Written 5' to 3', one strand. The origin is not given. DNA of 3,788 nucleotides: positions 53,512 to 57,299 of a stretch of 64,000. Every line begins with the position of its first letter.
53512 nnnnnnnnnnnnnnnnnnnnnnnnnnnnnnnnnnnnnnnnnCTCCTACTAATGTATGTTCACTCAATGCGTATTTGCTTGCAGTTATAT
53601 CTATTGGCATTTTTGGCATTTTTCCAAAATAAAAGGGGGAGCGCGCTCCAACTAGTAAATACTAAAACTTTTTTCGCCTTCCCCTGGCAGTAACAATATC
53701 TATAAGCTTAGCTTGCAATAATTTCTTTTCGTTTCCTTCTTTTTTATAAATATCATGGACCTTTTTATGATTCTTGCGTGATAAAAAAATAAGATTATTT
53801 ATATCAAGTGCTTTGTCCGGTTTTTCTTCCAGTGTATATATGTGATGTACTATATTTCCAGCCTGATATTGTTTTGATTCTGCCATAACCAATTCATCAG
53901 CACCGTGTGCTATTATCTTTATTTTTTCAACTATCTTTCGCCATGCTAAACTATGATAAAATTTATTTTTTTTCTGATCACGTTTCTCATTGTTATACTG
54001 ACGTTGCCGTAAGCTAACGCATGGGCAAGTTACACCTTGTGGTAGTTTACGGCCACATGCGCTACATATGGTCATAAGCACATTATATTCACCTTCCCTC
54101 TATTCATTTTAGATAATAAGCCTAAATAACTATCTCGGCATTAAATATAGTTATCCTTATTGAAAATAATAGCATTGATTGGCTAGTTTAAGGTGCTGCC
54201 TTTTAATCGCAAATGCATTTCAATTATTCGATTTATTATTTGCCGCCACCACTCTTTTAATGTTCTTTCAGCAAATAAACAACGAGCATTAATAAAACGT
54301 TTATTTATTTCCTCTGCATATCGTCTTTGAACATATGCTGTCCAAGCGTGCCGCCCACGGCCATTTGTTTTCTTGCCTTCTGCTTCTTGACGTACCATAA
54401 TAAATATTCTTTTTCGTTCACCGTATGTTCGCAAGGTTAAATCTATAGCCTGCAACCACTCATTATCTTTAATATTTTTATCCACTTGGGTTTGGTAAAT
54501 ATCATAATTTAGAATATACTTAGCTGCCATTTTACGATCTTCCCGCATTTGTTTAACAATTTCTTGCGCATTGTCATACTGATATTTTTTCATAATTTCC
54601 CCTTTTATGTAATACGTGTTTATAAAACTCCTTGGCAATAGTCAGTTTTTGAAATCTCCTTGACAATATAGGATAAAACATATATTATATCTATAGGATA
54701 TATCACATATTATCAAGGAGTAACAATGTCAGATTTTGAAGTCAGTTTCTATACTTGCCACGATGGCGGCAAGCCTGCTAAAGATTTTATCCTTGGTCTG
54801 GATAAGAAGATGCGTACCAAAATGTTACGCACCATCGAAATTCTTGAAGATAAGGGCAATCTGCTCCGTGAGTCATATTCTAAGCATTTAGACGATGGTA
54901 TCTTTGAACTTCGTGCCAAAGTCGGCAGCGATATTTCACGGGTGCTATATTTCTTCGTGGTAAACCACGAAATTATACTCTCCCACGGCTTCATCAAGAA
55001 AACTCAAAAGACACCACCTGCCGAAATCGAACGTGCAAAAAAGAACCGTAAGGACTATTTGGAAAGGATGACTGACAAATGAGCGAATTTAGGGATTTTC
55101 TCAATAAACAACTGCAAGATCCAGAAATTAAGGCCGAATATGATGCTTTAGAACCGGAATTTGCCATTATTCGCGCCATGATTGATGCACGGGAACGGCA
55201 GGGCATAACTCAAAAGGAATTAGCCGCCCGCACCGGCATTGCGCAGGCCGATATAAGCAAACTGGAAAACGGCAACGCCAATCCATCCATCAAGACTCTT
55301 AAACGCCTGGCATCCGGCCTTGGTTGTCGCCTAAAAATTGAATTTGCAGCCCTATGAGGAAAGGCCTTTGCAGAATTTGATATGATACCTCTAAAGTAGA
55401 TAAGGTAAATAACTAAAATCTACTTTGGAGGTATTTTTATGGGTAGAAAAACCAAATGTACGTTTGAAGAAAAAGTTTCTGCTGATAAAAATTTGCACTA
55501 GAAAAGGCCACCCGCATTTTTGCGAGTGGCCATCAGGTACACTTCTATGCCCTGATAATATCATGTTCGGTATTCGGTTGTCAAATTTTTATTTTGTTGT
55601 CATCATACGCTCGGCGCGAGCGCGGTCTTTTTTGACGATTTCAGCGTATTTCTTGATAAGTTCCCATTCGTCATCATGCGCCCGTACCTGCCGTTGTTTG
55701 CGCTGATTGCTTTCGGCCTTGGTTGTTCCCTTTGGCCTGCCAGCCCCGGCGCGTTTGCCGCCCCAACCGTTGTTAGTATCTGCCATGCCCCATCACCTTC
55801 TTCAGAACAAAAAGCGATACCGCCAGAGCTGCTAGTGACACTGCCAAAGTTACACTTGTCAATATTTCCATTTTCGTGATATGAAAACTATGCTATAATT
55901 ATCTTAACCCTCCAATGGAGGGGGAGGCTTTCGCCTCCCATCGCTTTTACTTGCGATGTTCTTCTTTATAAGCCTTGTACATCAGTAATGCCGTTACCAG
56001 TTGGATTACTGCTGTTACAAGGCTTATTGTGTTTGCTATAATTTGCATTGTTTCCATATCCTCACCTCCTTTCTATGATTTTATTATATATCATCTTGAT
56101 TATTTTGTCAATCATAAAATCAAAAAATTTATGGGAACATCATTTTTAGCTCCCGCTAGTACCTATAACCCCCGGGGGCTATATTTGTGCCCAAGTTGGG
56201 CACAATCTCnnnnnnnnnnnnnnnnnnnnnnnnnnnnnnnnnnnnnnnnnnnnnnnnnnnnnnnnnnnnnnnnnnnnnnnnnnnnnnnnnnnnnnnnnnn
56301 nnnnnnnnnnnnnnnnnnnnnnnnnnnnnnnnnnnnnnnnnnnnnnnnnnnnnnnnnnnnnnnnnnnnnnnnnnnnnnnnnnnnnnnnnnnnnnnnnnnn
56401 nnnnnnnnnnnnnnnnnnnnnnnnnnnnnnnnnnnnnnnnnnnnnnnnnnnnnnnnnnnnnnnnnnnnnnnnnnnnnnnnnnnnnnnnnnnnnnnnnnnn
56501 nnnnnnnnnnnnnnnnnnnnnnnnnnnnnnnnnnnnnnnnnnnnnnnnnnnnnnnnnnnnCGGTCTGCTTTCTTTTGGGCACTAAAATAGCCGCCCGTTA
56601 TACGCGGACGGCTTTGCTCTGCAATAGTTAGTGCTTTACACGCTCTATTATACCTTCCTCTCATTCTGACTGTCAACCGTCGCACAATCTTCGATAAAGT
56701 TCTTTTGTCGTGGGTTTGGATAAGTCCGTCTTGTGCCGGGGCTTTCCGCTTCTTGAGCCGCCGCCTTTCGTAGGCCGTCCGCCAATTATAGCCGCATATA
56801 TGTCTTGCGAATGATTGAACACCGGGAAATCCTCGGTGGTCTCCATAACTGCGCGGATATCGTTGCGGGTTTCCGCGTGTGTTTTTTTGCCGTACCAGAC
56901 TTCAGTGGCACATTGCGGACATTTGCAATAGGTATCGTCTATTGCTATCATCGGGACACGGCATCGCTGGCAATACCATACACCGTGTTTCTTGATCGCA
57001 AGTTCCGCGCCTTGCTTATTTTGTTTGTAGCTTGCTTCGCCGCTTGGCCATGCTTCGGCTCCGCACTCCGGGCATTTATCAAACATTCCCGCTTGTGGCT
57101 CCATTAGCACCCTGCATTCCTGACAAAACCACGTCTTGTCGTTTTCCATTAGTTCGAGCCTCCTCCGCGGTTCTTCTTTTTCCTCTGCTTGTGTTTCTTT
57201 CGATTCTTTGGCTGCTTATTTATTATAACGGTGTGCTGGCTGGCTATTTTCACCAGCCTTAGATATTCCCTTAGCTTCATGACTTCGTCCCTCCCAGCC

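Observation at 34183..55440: Mosaic composition: AT-rich morphogenesis block inside an otherwise ~50% GC phage, highly similar in protein but not nucleotide to prophage 1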

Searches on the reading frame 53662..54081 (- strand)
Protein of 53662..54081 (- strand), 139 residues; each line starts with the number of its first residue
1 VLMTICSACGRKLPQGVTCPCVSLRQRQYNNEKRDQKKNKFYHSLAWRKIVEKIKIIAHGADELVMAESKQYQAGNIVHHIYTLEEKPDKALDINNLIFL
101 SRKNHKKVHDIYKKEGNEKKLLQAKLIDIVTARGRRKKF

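Call 13: search_protein_families(library=pfam, proteins=[window:53662-54081:-], max_evalue=0.01)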
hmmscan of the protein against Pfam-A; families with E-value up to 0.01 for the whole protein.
window:53662-54081:- (139 aa): 1 family
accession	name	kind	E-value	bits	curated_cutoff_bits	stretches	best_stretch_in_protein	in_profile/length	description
PF01844.29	HNH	-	0.0032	18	21.4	0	76-110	14-46/47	HNH endonuclease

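Call 64: search_protein_families(library=phrogs, proteins=[window:53662-54081:-], max_evalue=0.001)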
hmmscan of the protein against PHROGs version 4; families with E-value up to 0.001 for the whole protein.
window:53662-54081:- (139 aa): 6 families
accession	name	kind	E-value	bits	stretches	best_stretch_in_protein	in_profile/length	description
phrog_144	-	DNA, RNA and nucleotide metabolism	5.3e-21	76.1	1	1-128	20-152/175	HNH endonuclease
phrog_119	-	DNA, RNA and nucleotide metabolism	6.9e-13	49.2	1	24-122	168-268/443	HNH endonuclease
phrog_4581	-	head and packaging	1.1e-09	39.2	1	25-128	29-125/395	terminase small subunit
phrog_4321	-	DNA, RNA and nucleotide metabolism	6.4e-07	30.2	1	37-112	38-114/135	HNH endonuclease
phrog_5956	-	DNA, RNA and nucleotide metabolism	2e-06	28.5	1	28-120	28-119/138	HNH endonuclease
phrog_589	-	DNA, RNA and nucleotide metabolism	0.00048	20.9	0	26-129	58-159/179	HNH endonuclease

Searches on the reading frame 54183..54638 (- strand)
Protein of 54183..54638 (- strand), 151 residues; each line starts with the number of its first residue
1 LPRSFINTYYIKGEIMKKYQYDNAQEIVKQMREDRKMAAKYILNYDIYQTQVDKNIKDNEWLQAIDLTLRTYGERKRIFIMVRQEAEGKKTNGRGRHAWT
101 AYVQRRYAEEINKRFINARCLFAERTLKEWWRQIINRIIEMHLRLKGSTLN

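Call 13: search_protein_families(library=pfam, proteins=[window:54183-54638:-], max_evalue=0.01)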
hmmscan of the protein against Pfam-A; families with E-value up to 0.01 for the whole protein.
window:54183-54638:- (151 aa): 0 families

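Call 64: search_protein_families(library=phrogs, proteins=[window:54183-54593:-], max_evalue=0.001)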
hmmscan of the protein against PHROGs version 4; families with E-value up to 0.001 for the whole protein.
window:54183-54593:- (136 aa): 0 families

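Call 65: search_protein_families(library=ncbifam, proteins=[window:54183-54638:-], max_evalue=1)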
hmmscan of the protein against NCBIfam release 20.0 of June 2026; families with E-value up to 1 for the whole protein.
window:54183-54638:- (151 aa): 2 families
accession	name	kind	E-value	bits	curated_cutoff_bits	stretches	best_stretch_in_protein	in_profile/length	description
NF033875.1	Agg_substance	equivalog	0.11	10.1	1500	1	46-93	278-326/1306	LPXTG-anchored aggregation substance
TIGR02564.1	cas_Csy1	equivalog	0.36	9.7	169.4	1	11-136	259-380/385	type I-F CRISPR-associated protein Csy1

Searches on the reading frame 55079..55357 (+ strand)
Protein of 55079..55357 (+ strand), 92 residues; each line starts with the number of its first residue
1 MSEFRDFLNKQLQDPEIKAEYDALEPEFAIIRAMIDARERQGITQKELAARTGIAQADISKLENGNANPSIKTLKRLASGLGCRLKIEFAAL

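Call 26: find_encoding_contigs(protein=window:55079-55357:+, flank=10000, max_places=10)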
Protein window:55079-55357:+ (92 aa): 24 contigs read that carry it; 10 places shown.
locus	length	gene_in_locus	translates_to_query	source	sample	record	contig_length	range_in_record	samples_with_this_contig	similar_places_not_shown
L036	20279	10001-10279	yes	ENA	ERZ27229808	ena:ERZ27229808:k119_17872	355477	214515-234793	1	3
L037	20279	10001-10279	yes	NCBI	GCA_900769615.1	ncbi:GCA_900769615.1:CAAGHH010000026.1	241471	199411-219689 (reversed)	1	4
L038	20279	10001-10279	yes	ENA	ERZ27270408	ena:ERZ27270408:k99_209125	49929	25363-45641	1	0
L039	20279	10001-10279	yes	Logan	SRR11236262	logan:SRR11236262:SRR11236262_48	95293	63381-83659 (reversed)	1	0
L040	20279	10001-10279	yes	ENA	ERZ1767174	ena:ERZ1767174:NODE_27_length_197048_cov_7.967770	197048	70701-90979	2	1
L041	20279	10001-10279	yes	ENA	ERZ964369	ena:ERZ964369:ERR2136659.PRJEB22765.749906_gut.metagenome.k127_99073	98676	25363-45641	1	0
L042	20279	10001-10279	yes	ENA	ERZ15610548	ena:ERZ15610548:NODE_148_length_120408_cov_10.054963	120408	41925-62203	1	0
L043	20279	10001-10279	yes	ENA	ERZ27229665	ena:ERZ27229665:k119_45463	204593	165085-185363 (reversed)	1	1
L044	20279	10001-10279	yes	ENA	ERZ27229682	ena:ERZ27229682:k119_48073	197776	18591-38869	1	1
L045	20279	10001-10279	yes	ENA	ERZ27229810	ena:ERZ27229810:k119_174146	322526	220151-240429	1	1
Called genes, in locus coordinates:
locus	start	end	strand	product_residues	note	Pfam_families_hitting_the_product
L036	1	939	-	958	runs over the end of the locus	-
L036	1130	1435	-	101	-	-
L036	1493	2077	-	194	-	-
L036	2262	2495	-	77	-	-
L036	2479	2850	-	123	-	PF05521:Phage_HCP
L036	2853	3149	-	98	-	PF05135:Phage_connect_1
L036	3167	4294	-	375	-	PF05065:Phage_capsid, PF25209:Phage_capsid_4 (weak)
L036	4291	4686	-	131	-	PF00574:CLP_protease (weak)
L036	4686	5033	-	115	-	PF00574:CLP_protease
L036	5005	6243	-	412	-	PF04860:Phage_portal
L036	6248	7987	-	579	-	PF03354:TerL_ATPase, PF20441:TerL_nuclease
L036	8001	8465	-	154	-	PF05119:Terminase_4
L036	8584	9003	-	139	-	-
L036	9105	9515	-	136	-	-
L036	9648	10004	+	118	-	PF05973:Gp49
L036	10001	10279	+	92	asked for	PF13744:HTH_37, PF01381:HTH_3, PF13443:HTH_26, PF13560:HTH_31, PF12844:HTH_19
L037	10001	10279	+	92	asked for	PF13744:HTH_37, PF01381:HTH_3, PF13443:HTH_26, PF13560:HTH_31, PF12844:HTH_19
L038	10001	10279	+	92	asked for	PF13744:HTH_37, PF01381:HTH_3, PF13443:HTH_26, PF13560:HTH_31, PF12844:HTH_19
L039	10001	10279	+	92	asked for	PF13744:HTH_37, PF01381:HTH_3, PF13443:HTH_26, PF13560:HTH_31, PF12844:HTH_19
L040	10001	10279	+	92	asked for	PF13744:HTH_37, PF01381:HTH_3, PF13443:HTH_26, PF13560:HTH_31, PF12844:HTH_19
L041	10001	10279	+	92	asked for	PF13744:HTH_37, PF01381:HTH_3, PF13443:HTH_26, PF13560:HTH_31, PF12844:HTH_19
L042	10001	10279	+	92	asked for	PF13744:HTH_37, PF01381:HTH_3, PF13443:HTH_26, PF13560:HTH_31, PF12844:HTH_19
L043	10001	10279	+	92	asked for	PF13744:HTH_37, PF01381:HTH_3, PF13443:HTH_26, PF13560:HTH_31, PF12844:HTH_19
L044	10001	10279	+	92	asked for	PF13744:HTH_37, PF01381:HTH_3, PF13443:HTH_26, PF13560:HTH_31, PF12844:HTH_19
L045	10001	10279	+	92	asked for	PF13744:HTH_37, PF01381:HTH_3, PF13443:HTH_26, PF13560:HTH_31, PF12844:HTH_19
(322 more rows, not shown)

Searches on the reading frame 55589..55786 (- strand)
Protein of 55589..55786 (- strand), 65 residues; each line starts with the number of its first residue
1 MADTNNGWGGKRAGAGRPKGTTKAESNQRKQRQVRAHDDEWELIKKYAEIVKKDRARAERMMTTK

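Call 64: search_protein_families(library=phrogs, proteins=[window:55589-55786:-], max_evalue=0.001)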
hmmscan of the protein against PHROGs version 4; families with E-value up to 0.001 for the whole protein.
window:55589-55786:- (65 aa): 1 family
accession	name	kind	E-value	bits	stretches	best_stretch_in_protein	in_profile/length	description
phrog_18735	-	head and packaging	0.00042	21.7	1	2-27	3-28/101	terminase small subunit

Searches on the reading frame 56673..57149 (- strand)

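Call 13: search_protein_families(library=pfam, proteins=[window:56673-57149:-], max_evalue=0.01)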
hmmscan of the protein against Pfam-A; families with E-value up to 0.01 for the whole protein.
window:56673-57149:- (158 aa): 5 families
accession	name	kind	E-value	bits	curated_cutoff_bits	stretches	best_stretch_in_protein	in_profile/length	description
PF10122.14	Zn_ribbon_Com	-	0.00089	19.1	22.9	0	8-31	6-32/52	Mu-like prophage protein Com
PF12773.13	DZR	-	0.00093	19.7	27.3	0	6-33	12-34/45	Double zinc ribbon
PF08274.17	Zn_Ribbon_YjdM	-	0.0013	19.1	30.8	0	75-86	3-14/30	PhnA Zinc-Ribbon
PF23458.2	DUF7130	-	0.0037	17.6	35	1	6-32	53-79/89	Domain of unknown function (DUF7130)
PF01155.25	HypA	-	0.0057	17.1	28.9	0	44-83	56-95/112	Hydrogenase/urease nickel incorporation, metallochaperone, hypA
